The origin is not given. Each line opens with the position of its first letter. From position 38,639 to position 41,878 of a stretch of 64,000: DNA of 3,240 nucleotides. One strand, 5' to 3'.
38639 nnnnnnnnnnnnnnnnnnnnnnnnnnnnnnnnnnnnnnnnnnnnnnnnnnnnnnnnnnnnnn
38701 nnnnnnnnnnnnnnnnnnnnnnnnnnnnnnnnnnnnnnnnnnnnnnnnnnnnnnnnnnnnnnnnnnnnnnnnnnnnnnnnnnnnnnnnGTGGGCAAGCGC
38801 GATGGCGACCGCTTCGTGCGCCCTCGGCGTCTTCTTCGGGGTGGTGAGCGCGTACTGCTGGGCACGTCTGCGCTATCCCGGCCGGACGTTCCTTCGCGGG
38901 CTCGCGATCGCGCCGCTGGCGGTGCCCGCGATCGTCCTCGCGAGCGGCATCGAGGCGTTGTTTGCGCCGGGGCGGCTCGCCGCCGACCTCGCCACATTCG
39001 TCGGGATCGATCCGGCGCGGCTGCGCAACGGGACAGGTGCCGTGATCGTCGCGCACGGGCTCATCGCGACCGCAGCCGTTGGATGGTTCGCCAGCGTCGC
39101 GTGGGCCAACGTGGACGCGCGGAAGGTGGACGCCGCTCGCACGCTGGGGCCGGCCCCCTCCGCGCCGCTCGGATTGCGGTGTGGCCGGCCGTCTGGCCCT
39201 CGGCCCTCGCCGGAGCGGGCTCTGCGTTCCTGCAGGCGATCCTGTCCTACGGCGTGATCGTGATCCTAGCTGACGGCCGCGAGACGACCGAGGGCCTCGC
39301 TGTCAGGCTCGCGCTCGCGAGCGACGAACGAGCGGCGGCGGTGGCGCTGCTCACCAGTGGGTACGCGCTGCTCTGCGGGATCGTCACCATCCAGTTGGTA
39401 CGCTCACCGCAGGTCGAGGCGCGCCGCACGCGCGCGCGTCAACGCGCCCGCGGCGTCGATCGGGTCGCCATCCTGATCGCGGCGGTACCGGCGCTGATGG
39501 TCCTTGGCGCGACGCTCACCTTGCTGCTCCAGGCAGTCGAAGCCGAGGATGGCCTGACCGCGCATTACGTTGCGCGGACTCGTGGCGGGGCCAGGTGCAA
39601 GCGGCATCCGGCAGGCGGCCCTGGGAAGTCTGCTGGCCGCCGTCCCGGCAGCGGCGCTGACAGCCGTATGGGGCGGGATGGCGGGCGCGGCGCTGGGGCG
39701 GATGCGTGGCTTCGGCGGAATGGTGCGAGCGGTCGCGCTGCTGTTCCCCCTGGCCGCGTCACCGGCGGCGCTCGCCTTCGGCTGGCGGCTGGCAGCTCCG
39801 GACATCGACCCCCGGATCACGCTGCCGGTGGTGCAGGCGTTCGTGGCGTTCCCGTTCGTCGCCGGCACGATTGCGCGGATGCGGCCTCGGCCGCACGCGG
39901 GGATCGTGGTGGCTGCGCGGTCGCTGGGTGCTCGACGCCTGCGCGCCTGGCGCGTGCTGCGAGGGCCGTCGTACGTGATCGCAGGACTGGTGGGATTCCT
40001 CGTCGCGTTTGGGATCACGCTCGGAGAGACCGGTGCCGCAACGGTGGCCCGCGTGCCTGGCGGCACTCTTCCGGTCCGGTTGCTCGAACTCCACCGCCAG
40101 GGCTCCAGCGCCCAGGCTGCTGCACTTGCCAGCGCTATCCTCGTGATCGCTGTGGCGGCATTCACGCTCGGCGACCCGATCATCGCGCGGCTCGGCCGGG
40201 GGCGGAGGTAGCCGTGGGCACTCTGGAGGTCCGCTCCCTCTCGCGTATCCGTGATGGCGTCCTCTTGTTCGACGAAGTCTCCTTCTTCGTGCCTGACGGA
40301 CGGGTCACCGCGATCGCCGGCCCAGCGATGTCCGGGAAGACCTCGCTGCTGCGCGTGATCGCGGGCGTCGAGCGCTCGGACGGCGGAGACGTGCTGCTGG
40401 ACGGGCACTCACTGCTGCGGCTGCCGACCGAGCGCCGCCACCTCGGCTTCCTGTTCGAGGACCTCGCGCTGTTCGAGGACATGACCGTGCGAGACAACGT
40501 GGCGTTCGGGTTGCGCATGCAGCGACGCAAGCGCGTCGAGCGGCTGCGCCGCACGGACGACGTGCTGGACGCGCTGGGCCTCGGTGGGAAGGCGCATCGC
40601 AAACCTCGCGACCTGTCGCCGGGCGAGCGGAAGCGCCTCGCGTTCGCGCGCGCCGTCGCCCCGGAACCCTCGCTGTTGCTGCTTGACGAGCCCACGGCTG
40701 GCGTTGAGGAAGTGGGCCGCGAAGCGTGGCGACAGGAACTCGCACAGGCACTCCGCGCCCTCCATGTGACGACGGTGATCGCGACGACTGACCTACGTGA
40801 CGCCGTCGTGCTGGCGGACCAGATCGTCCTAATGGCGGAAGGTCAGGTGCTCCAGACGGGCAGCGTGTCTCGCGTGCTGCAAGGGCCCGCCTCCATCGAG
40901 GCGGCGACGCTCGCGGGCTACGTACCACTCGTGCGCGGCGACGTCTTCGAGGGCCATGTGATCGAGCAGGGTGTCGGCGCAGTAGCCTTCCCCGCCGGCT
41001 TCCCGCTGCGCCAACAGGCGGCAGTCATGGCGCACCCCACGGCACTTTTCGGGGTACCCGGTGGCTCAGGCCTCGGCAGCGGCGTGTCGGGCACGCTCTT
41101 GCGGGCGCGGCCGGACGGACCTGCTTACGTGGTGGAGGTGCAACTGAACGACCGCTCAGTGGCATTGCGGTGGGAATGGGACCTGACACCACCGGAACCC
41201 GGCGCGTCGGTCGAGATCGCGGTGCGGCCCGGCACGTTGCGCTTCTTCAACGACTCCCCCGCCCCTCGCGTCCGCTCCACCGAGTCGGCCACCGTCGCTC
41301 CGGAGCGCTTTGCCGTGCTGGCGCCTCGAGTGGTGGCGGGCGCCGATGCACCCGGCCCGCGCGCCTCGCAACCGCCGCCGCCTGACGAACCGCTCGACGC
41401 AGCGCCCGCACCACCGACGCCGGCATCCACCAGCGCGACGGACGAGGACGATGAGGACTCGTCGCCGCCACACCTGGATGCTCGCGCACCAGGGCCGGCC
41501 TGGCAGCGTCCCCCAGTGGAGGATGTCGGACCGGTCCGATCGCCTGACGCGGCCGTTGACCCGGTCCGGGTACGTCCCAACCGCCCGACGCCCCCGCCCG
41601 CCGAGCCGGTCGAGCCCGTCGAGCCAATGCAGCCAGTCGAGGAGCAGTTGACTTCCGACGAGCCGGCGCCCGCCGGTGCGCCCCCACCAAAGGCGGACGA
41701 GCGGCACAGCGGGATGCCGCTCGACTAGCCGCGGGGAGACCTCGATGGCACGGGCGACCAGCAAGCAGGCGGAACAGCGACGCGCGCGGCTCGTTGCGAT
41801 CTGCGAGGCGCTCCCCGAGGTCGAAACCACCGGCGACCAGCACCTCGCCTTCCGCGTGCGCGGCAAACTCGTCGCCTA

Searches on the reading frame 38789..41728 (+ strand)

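Call 60: search_protein_families(library=pfam, proteins=[window:38789-41728:+], max_evalue=0.001)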
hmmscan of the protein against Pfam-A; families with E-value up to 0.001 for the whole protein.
window:38789-41728:+ (979 aa): 2 families
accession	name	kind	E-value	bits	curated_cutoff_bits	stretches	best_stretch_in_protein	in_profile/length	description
PF00005.33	ABC_tran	-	1e-27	97.8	25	1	495-637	2-137/137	ABC transporter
PF13304.12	AAA_21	-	0.00073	20.1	27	0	592-667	221-297/304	AAA domain, putative AbiEii toxin, Type IV TA system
